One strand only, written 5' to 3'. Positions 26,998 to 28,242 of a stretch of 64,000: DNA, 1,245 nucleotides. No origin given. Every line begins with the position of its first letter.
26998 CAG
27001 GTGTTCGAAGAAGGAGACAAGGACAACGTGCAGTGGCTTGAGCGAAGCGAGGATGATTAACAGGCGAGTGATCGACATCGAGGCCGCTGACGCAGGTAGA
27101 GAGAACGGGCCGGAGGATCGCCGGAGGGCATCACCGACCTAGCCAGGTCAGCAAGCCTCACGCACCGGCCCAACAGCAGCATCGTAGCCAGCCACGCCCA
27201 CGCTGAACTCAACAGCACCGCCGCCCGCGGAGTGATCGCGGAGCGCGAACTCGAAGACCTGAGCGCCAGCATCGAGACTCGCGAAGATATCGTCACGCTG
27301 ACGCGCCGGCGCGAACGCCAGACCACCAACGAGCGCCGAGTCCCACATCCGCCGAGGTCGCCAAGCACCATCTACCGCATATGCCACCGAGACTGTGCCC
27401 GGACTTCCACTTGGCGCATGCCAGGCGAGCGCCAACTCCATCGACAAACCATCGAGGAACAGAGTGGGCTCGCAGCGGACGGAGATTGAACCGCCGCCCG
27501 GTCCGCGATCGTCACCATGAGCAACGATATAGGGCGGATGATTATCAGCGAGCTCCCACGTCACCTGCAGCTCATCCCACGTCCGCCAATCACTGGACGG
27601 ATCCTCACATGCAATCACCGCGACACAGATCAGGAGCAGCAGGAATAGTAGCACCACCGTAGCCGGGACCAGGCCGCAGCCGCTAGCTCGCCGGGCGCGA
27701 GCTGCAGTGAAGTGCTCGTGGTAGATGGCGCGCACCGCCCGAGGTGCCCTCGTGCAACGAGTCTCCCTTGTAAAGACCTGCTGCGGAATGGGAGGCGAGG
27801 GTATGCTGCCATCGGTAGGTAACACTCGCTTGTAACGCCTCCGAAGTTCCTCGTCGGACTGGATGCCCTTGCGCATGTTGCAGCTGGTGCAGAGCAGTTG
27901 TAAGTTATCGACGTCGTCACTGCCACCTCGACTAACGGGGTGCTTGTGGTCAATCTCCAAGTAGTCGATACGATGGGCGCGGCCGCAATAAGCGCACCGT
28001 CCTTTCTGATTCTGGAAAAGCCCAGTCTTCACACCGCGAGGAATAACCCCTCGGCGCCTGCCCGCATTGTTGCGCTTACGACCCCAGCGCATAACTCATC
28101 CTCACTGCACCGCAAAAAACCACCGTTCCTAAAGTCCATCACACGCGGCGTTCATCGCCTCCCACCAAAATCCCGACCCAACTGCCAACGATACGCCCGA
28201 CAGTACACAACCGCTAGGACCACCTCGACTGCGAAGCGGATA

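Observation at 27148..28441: HNH endonuclease fused in frame to a lipoprotein-type signal and an unknown domain, preceded by two coupled mini membrane genes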

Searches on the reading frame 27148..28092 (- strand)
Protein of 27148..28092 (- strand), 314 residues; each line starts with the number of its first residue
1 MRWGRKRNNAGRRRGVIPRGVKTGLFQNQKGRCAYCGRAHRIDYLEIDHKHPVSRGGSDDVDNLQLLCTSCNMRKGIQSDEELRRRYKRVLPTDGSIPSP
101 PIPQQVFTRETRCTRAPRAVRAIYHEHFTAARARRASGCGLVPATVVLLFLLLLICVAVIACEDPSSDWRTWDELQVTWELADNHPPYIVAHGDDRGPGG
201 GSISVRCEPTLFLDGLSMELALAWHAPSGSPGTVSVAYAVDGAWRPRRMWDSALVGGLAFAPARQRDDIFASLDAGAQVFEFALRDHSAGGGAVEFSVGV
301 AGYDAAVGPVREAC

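Call 3: search_protein_families(library=pfam, proteins=[window:27148-28092:-], max_evalue=0.1)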
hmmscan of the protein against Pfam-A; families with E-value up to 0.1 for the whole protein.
window:27148-28092:- (314 aa): 4 families
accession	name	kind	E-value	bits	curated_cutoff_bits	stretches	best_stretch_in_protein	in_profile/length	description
PF01844.29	HNH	-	1.1e-14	54.7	21.4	1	33-76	1-45/47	HNH endonuclease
PF14279.12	HNH_5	-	1.4e-11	44.6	27.5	1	33-87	1-55/56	HNH endonuclease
PF02945.21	Endonuclease_7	-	7.2e-06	26.3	23.6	1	23-81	16-69/82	Recombination endonuclease VII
PF13395.12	HNH_4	-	2.7e-05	24.5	22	1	33-76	1-49/54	HNH endonuclease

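Call 8: find_homologous_proteins(query=window:27148-28092:-)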
Query window:27148-28092:- (314 aa): 19 proteins with E <= 0.001 among 7545 candidates.
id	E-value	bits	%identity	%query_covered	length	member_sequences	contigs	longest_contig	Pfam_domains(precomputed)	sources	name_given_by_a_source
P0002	5.1e-215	731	100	100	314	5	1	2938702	PF01844.30,PF02945.22,PF14279.13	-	-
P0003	7.5e-63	231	71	44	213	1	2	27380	PF01844.30,PF02945.22,PF14279.13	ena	-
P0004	4.6e-62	228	70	47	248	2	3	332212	PF01844.30,PF02945.22,PF14279.13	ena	-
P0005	1.8e-59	220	73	44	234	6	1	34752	PF01844.30,PF02945.22,PF14279.13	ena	-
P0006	4.9e-59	219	61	51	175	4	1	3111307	PF01844.30,PF02945.22,PF14279.13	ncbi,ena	-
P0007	1.3e-55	207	59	51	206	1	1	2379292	PF01844.30,PF02945.22,PF14279.13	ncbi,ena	-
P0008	1.5e-53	201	64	47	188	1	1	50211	PF01844.30,PF02945.22,PF14279.13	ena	-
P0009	1.5e-53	201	60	51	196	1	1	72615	PF13395.13,PF01844.30,PF02945.22,PF14279.13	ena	-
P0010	7.8e-52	195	64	46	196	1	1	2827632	PF01844.30,PF02945.22,PF14279.13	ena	-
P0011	3.7e-49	186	63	46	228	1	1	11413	PF01844.30,PF02945.22,PF14279.13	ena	-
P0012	3.7e-48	183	60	45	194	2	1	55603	PF01844.30,PF02945.22,PF14279.13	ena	-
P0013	3.3e-46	176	63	42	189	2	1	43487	PF01844.30,PF02945.22,PF14279.13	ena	-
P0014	3.7e-45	173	62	40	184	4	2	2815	PF01844.30,PF14279.13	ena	-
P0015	7.0e-45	172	53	52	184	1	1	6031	PF01844.30,PF14279.13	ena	-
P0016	1.3e-44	171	57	51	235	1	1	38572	PF01844.30,PF02945.22,PF14279.13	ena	-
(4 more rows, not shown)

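Call 10: find_encoding_contigs(protein=P0006, flank=4000, max_places=3)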
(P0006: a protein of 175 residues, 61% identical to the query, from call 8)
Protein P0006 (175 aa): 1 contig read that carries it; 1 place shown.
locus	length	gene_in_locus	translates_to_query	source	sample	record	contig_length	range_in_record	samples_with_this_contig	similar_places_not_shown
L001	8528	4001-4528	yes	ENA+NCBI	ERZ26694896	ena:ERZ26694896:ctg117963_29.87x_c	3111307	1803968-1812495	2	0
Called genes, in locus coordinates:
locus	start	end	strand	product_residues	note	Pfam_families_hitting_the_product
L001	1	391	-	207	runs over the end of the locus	PF00297:Ribosomal_L3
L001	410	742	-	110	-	PF00338:Ribosomal_S10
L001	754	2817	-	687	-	PF00009:GTP_EFTU, PF03144:GTP_EFTU_D2, PF22042:EF-G_D2, PF14492:EFG_III, PF16658:RF3_C (weak), PF03764:EFG_IV, PF00679:EFG_C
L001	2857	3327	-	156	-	PF00177:Ribosomal_S7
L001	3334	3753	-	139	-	PF00164:Ribosom_S12_S23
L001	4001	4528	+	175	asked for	PF02945:Endonuclease_7 (weak), PF01844:HNH, PF14279:HNH_5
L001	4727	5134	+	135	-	PF01521:Fe-S_biosyn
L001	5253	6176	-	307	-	PF01946:Thi4 (faint), PF03486:HI0933_like (faint), PF07992:Pyr_redox_2, PF13738:Pyr_redox_3, PF00070:Pyr_redox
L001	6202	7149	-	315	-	PF01073:3Beta_HSD, PF01370:Epimerase, PF02719:Polysacc_synt_2, PF04321:RmlD_sub_bind, PF05368:NmrA (weak), PF07993:NAD_binding_4, PF16363:GDP_Man_Dehyd, PF13460:NAD_binding_10 (weak)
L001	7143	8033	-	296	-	PF01435:Peptidase_M48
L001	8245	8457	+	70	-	-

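Call 11: find_encoding_contigs(protein=P0007, flank=4000, max_places=3)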
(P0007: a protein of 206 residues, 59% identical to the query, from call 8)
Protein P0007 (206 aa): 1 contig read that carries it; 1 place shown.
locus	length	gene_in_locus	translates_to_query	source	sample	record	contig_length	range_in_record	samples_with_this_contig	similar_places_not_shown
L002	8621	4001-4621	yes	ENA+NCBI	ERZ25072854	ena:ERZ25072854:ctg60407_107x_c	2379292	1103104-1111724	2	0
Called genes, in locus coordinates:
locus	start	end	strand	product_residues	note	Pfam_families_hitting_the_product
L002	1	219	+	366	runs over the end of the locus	-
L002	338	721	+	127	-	PF00436:SSB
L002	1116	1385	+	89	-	PF04002:RadC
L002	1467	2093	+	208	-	-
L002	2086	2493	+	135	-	-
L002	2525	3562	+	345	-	PF19587:DUF6094, PF05175:MTS (weak)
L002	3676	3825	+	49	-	-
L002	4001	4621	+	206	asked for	PF02945:Endonuclease_7, PF01844:HNH, PF14279:HNH_5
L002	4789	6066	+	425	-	-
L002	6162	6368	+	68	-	PF14454:Prok_Ub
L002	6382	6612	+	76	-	-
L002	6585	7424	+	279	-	-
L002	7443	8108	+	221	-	PF14460:Prok-E2_D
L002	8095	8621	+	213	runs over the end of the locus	PF14464:Prok-JAB (weak)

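Call 12: find_encoding_contigs(protein=P0004, flank=4000, max_places=3)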
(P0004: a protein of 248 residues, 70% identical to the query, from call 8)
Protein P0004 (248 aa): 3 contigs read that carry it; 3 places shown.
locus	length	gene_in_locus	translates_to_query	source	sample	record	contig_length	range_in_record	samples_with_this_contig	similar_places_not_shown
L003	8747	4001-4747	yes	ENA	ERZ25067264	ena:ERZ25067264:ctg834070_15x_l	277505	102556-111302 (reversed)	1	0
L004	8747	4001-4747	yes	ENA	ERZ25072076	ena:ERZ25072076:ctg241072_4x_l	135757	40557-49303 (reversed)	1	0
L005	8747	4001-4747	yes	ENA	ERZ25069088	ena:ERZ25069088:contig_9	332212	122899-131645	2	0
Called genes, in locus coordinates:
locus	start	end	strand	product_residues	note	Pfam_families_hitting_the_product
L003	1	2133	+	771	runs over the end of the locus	PF02515:CoA_transf_3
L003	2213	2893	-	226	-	PF18306:LDcluster4, PF03641:Lysine_decarbox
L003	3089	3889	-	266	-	-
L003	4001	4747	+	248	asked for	PF02945:Endonuclease_7, PF01844:HNH, PF14279:HNH_5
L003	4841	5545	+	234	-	PF13408:Zn_ribbon_recom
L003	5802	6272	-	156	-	PF04539:Sigma70_r3 (faint), PF04545:Sigma70_r4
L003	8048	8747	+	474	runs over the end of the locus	PF05598:DUF772, PF01609:DDE_Tnp_1, PF13751:DDE_Tnp_1_6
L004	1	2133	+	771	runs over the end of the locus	PF02515:CoA_transf_3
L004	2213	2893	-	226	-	PF18306:LDcluster4, PF03641:Lysine_decarbox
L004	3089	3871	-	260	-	-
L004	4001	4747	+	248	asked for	PF02945:Endonuclease_7, PF01844:HNH, PF14279:HNH_5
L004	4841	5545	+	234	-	PF13408:Zn_ribbon_recom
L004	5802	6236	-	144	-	PF04545:Sigma70_r4, PF04539:Sigma70_r3 (faint)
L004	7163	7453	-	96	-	PF13683:rve_3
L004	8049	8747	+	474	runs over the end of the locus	PF05598:DUF772, PF01609:DDE_Tnp_1, PF13751:DDE_Tnp_1_6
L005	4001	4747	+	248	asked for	PF02945:Endonuclease_7, PF01844:HNH, PF14279:HNH_5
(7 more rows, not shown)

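Call 16: find_related_loci(query=A1, collection=genome_contigs, flank=3000)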
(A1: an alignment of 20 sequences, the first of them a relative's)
Query A1 (314 aa) in genome_contigs; peptide patterns used: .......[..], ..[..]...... (x = any residue, [..] = any of these).
73 stretches matched a pattern; 48 encode a relative of the query (tblastn E <= 1e-3); 48 distinct loci.
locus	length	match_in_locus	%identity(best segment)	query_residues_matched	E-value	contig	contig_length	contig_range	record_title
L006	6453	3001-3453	70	1-145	6e-64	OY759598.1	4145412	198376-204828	MAG: Dehalococcoidia bacterium isolate 9e3974e8-1b76-4a2a-ace1-a6b9f67a3735 genome assembly, chromosome: 1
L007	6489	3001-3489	62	12-167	1e-61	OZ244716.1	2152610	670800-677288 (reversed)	MAG: Dehalococcoidia bacterium isolate 5fa05855-5253-4680-9f73-9ee1ceb5e725 genome assembly, chromosome: 1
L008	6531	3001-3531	60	1-163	1e-63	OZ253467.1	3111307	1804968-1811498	MAG: Dehalococcoidia bacterium isolate 6fb9eebd-b222-4681-b7e3-abaa52723ab8 genome assembly, chromosome: 1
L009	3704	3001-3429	69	17-157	1e-60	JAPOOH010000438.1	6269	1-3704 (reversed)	MAG: Chloroflexota bacterium isolate APA_bin_2 c_000000586643, whole genome shotgun sequence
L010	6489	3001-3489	61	12-167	5e-59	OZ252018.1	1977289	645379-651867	MAG: Dehalococcoidia bacterium isolate 499dd542-333f-422b-be0b-536fd8ac2dbc genome assembly, chromosome: 1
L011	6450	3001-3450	63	12-159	4e-57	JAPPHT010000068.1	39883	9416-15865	MAG: Chloroflexota bacterium isolate RHO1_bin_8 NODE_1978_length_39883_cov_19.410339, whole genome shotgun sequence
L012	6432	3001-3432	70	3-146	6e-57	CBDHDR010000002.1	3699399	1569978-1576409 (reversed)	MAG: Dehalococcoidia bacterium isolate 3405ea0c-46a1-49ac-8793-a98dd5fa39b7 genome assembly, contig: contig_2, whole gen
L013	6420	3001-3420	71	1-140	3e-56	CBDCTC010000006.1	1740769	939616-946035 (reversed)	MAG: Dehalococcoidia bacterium isolate 84f1e96c-5f89-47d0-9b41-bcaa3e3d8f53 genome assembly, contig: contig_6, whole gen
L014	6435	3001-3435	60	13-161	1e-54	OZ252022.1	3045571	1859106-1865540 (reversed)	MAG: Dehalococcoidia bacterium isolate 06bcde79-657e-4a1d-bd84-e3996ea03b32 genome assembly, chromosome: 1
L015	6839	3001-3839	64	14-154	7e-54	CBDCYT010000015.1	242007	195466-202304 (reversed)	MAG: Dehalococcoidia bacterium isolate b3e3ad07-64b9-47c7-ad82-6c21615a0932 genome assembly, contig: contig_15, whole ge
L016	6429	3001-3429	63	1-143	1e-53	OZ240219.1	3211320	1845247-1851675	MAG: Dehalococcoidia bacterium isolate 2031b148-c4c3-4f6c-84be-114f427fa112 genome assembly, chromosome: 1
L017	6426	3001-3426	64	1-142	8e-54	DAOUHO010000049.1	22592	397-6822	MAG TPA_asm: Chloroflexota bacterium isolate S16_103 k189_41047, whole genome shotgun sequence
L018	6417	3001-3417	61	2-140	2e-53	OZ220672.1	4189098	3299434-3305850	MAG: Dehalococcoidia bacterium isolate 155f1a69-6e9e-45b9-9f90-cb8b40f06a4f genome assembly, chromosome: 1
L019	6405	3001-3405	62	1-135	8e-52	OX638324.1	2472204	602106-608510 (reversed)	MAG: uncultured Dehalococcoidia bacterium isolate 3cc91b85-964c-4eee-822c-8c355d828f5f genome assembly, chromosome: 1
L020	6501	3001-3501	59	1-160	9e-51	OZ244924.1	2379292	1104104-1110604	MAG: Dehalococcoidia bacterium isolate e5f2f67f-80f5-4dea-8d85-3d806a77b3c6 genome assembly, chromosome: 1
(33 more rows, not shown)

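Call 27: find_encoding_contigs(protein=P0002, flank=3000, max_places=6)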
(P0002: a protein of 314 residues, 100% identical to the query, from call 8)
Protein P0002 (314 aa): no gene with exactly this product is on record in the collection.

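Call 41: list_cluster_members(proteins=[P0002])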
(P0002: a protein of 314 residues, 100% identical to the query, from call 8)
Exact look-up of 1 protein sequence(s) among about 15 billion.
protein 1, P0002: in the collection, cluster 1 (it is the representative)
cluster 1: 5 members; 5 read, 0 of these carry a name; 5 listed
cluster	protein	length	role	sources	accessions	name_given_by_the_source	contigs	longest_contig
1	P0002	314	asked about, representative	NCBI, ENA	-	-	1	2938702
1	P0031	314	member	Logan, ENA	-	-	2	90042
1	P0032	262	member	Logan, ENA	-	-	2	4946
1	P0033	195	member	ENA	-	-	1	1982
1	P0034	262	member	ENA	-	-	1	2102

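Call 43: find_encoding_contigs(protein=P0032, flank=4000, max_places=3)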
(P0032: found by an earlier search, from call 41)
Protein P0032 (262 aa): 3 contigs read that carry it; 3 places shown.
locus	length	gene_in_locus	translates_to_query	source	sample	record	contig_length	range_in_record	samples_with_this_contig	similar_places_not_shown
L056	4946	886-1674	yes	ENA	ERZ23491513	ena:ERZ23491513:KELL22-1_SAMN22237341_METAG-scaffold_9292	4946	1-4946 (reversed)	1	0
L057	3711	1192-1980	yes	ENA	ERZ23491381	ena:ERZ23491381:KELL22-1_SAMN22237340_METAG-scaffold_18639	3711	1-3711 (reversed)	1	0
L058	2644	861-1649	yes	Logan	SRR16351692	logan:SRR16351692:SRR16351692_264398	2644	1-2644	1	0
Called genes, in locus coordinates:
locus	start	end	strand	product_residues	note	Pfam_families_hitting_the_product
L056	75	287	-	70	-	-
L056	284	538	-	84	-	-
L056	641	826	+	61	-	-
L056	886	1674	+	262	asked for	PF02945:Endonuclease_7 (weak), PF01844:HNH, PF13395:HNH_4 (faint), PF14279:HNH_5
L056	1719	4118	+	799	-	PF07714:PK_Tyr_Ser-Thr (weak), PF00069:Pkinase, PF03747:ADP_ribosyl_GH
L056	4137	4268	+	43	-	-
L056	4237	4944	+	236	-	?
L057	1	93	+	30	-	?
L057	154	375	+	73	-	PF12762:DDE_Tnp_IS1595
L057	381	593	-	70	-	-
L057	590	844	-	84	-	-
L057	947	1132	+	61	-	-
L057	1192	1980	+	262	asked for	PF02945:Endonuclease_7 (weak), PF01844:HNH, PF13395:HNH_4 (faint), PF14279:HNH_5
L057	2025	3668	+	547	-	PF07714:PK_Tyr_Ser-Thr (weak), PF00069:Pkinase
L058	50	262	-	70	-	-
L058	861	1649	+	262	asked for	PF02945:Endonuclease_7 (weak), PF01844:HNH, PF13395:HNH_4 (faint), PF14279:HNH_5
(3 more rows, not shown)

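Call 44: find_encoding_contigs(protein=P0031, flank=5000, max_places=2)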
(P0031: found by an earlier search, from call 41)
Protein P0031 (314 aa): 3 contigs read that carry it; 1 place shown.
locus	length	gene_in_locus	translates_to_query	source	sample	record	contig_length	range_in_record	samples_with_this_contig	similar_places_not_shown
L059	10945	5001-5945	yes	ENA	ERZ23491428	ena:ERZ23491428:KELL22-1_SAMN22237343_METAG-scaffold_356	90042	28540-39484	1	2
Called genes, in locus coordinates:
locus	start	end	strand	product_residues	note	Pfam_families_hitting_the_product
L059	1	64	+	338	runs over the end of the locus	-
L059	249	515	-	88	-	-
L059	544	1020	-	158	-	-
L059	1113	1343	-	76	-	-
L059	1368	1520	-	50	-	-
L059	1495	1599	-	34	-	-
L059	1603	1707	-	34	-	-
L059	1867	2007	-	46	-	-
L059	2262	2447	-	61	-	-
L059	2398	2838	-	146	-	-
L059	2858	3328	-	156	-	PF05656:DUF805 (weak)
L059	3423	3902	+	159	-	PF12762:DDE_Tnp_IS1595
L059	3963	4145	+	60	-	PF12762:DDE_Tnp_IS1595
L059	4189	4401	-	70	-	-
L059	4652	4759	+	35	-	-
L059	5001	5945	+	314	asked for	PF02945:Endonuclease_7 (weak), PF01844:HNH, PF14279:HNH_5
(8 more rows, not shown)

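Call 46: search_protein_families(library=ncbifam, proteins=[window:27148-28092:-, P0006], max_evalue=0.01)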
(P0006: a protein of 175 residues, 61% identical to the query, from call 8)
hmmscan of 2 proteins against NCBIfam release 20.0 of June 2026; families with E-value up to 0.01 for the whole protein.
window:27148-28092:- (314 aa): 4 families
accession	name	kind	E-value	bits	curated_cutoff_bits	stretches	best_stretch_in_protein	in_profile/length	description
NF040563.1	guided_IscB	equivalog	3.8e-13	49.3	175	1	21-91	183-250/314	RNA-guided endonuclease IscB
NF049971.1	CRISPR_Cas9d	exception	1.1e-10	40.9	375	1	19-76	534-594/986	type II CRISPR RNA-guided endonuclease Cas9d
TIGR01865.2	cas_Csn1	equivalog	3.3e-05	22.3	100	1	22-76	565-625/1070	type II CRISPR RNA-guided endonuclease Cas9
TIGR02646.1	TIGR02646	subfamily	0.00038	20.5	52.15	1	21-77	15-73/144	retron system putative HNH endonuclease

P0006 (175 aa): 4 families
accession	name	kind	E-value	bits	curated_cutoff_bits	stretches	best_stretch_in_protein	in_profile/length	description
NF040563.1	guided_IscB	equivalog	1.6e-12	47.2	175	1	21-88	183-247/314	RNA-guided endonuclease IscB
NF049971.1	CRISPR_Cas9d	exception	6.5e-09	35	375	1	19-76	534-594/986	type II CRISPR RNA-guided endonuclease Cas9d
TIGR01865.2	cas_Csn1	equivalog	5.8e-05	21.5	100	1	22-80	565-629/1070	type II CRISPR RNA-guided endonuclease Cas9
TIGR02646.1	TIGR02646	subfamily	0.00024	21.2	52.15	1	11-82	5-78/144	retron system putative HNH endonuclease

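Call 47: search_protein_families(library=padloc, proteins=[window:27148-28092:-, P0006], max_evalue=0.01)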
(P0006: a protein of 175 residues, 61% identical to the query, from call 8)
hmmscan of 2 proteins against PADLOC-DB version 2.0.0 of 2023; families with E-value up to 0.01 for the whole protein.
window:27148-28092:- (314 aa): 25 families
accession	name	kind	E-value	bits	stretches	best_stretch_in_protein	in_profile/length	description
PDLC00337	PtuB1|PtuB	-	9.5e-09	33.4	1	21-82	47-111/216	Unknown function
PDLC01256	Cas9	-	1.1e-08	32.3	1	22-79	503-563/711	"CAS-II-A,CAS-II-B,CAS-II-C; effector__SPE"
PDLC00973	Cas9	-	2.6e-08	30.8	1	22-76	596-656/830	CRISPR subtype II RNA-guided endonuclease Cas9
PDLC01460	Cas9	-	5.8e-07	26.1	1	22-80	491-552/901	"CAS-II-A,CAS-II-B,CAS-II-C; effector__SPE"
PDLC03478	REase_II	-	2.4e-06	25.5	1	45-75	128-158/219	Type II restriction enzyme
PDLC00315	PtuB1|PtuB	-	8.1e-06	23.8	1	25-81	25-82/227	Unknown function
PDLC00313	PtuB1|PtuB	-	1.4e-05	22.7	1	20-85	41-112/240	Unknown function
PDLC00975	Cas9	-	1.6e-05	21.4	1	22-78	588-650/1120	Cas9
PDLC03656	mREase_IV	-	2.3e-05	22.3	1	21-73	195-253/277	Type IV methyl-directed restriction enzyme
PDLC00314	PtuB1|PtuB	-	8.4e-05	20.7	1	19-74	35-89/156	Unknown function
PDLC00323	PtuB1|PtuB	-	0.00013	19.7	1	21-83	25-88/215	Unknown function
PDLC03418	REase_II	-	0.00014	19.1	1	25-75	319-369/372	Type II restriction enzyme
PDLC00346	PtuB1|PtuB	-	0.00026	19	1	19-75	37-92/214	Unknown function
PDLC00332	PtuB1|PtuB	-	0.00053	17.9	1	19-74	36-90/212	Unknown function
PDLC00352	PtuB1|PtuB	-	0.00066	17.4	1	17-74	33-95/206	Unknown function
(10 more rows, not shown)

P0006 (175 aa): 29 families (the best 25 are shown)
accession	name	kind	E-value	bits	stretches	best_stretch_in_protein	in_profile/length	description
PDLC01256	Cas9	-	9.3e-10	35.9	1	20-81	501-565/711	"CAS-II-A,CAS-II-B,CAS-II-C; effector__SPE"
PDLC00337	PtuB1|PtuB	-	3.9e-09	34.7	1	20-81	46-110/216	Unknown function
PDLC00973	Cas9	-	2.6e-08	30.8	1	20-78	594-658/830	CRISPR subtype II RNA-guided endonuclease Cas9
PDLC01460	Cas9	-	8.3e-08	28.9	1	22-82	491-554/901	"CAS-II-A,CAS-II-B,CAS-II-C; effector__SPE"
PDLC00313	PtuB1|PtuB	-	5.7e-06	23.9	1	9-76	27-100/240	Unknown function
PDLC03478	REase_II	-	1.9e-05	22.5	1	46-75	129-158/219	Type II restriction enzyme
PDLC00315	PtuB1|PtuB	-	3.2e-05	21.8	1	22-85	22-85/227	Unknown function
PDLC00975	Cas9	-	3.9e-05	20.1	1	21-78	587-650/1120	Cas9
PDLC03418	REase_II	-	0.00014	19.1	1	24-75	318-369/372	Type II restriction enzyme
PDLC00339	PtuB1|PtuB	-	0.00021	19.2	1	19-51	53-86/261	Unknown function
PDLC03656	mREase_IV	-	0.00043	18.1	1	16-72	188-252/277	Type IV methyl-directed restriction enzyme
PDLC00352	PtuB1|PtuB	-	0.00052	17.7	1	6-74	21-95/206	Unknown function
PDLC02924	HNH_I-A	-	0.00056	18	1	3-53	23-65/198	-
PDLC03566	REase_II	-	0.00077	17.1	1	7-58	88-139/235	Type II restriction enzyme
PDLC00316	PtuB1|PtuB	-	0.001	16.7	1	20-52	54-85/301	Unknown function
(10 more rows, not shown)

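Call 48: search_protein_families(library=phrogs, proteins=[window:27148-28092:-, P0006], max_evalue=0.01)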
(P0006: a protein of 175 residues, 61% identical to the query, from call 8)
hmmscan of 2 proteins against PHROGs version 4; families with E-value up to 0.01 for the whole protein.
window:27148-28092:- (314 aa): 32 families (the best 25 are shown)
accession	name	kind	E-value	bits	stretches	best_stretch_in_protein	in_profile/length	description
phrog_2118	-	DNA, RNA and nucleotide metabolism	1.4e-17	65.2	1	14-87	160-233/301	HNH endonuclease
phrog_1035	-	DNA, RNA and nucleotide metabolism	2.7e-16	61.2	1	7-94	130-229/271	endonuclease VII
phrog_589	-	DNA, RNA and nucleotide metabolism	1.1e-14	55.6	1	2-86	60-149/179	HNH endonuclease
phrog_338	-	DNA, RNA and nucleotide metabolism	1.1e-13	52.3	1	5-88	185-267/340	HNH endonuclease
phrog_6050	-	DNA, RNA and nucleotide metabolism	1.2e-13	51.7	1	12-83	293-367/402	HNH endonuclease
phrog_2214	-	DNA, RNA and nucleotide metabolism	6.1e-12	46.4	1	19-80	182-241/429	HNH endonuclease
phrog_16726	-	DNA, RNA and nucleotide metabolism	3.5e-11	44.4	1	25-83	88-148/308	HNH endonuclease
phrog_7785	-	DNA, RNA and nucleotide metabolism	1e-10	42.8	1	11-82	51-118/147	HNH endonuclease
phrog_333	-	DNA, RNA and nucleotide metabolism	1.9e-10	42.1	1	3-94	8-93/138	HNH endonuclease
phrog_144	-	DNA, RNA and nucleotide metabolism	2.6e-10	41.3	1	26-83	80-140/175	HNH endonuclease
phrog_1271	-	DNA, RNA and nucleotide metabolism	3.4e-10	40.8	1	17-85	254-325/361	HNH endonuclease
phrog_8660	-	DNA, RNA and nucleotide metabolism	3.5e-10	41.3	1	10-79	104-180/196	HNH endonuclease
phrog_2914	-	DNA, RNA and nucleotide metabolism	3.8e-10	40.8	1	22-93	87-154/190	endonuclease VII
phrog_5718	-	DNA, RNA and nucleotide metabolism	2.2e-09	37.8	1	25-94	123-192/394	HNH endonuclease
phrog_16986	-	unknown function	5.9e-08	33.6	1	14-76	4-66/248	-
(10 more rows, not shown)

P0006 (175 aa): 37 families (the best 25 are shown)
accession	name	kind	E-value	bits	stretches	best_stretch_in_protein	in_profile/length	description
phrog_2118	-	DNA, RNA and nucleotide metabolism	3.5e-19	70.5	1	12-86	158-232/301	HNH endonuclease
phrog_1035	-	DNA, RNA and nucleotide metabolism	1.1e-14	56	1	23-85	152-220/271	endonuclease VII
phrog_589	-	DNA, RNA and nucleotide metabolism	4.9e-13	50.2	1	9-86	69-149/179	HNH endonuclease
phrog_6050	-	DNA, RNA and nucleotide metabolism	1.3e-12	48.3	1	13-83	294-367/402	HNH endonuclease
phrog_338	-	DNA, RNA and nucleotide metabolism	6.5e-12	46.5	1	8-88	192-267/340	HNH endonuclease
phrog_2214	-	DNA, RNA and nucleotide metabolism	1.1e-11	45.6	1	18-84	181-245/429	HNH endonuclease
phrog_7785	-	DNA, RNA and nucleotide metabolism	7.8e-11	43.1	1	10-80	50-116/147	HNH endonuclease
phrog_16726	-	DNA, RNA and nucleotide metabolism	2.8e-10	41.4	1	18-82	81-147/308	HNH endonuclease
phrog_333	-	DNA, RNA and nucleotide metabolism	2.9e-10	41.5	1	1-85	6-88/138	HNH endonuclease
phrog_144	-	DNA, RNA and nucleotide metabolism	1e-09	39.3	1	20-84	74-141/175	HNH endonuclease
phrog_2914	-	DNA, RNA and nucleotide metabolism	6.6e-09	36.8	1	23-84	88-145/190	endonuclease VII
phrog_1271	-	DNA, RNA and nucleotide metabolism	1.2e-08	35.8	1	16-85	253-325/361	HNH endonuclease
phrog_8660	-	DNA, RNA and nucleotide metabolism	2.1e-08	35.5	1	16-78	110-179/196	HNH endonuclease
phrog_5718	-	DNA, RNA and nucleotide metabolism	9.6e-08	32.4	1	23-87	120-185/394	HNH endonuclease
phrog_16986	-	unknown function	5.3e-07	30.5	1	17-76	7-66/248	-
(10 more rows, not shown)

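Call 69: find_related_loci(query=A1, collection=viral_contigs, flank=3000)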
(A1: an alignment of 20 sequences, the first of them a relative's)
Query A1 (314 aa) in viral_contigs; peptide patterns used: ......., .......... (x = any residue, [..] = any of these).
60 stretches matched a pattern; 51 encode a relative of the query (tblastn E <= 1e-3); 51 distinct loci.
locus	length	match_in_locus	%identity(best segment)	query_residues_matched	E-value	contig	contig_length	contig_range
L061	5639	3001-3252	37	25-106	5e-13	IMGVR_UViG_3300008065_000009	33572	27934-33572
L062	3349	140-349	43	15-83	4e-13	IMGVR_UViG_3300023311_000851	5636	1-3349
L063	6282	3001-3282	40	3-92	3e-12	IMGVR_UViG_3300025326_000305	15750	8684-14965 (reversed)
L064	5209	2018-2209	44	23-83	3e-12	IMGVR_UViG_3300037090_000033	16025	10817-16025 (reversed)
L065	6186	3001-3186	47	25-83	5e-12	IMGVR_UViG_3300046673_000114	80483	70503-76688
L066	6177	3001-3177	43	23-83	7e-12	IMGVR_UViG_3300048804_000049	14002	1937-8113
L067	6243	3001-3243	41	3-82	8e-12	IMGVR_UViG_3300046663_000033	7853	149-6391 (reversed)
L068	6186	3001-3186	42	22-83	1e-11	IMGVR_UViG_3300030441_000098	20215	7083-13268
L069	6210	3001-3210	42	13-84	6e-11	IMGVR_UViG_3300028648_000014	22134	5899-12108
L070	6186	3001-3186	42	25-83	9e-11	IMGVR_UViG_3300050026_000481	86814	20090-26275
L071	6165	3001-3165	52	28-83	8e-11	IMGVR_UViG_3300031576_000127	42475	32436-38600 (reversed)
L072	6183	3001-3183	41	26-83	9e-11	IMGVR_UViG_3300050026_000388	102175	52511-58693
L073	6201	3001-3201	42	15-83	1e-10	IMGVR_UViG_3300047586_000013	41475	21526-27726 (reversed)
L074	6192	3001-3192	44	19-82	3e-10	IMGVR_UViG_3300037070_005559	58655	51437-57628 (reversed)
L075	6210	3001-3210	42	23-89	6e-10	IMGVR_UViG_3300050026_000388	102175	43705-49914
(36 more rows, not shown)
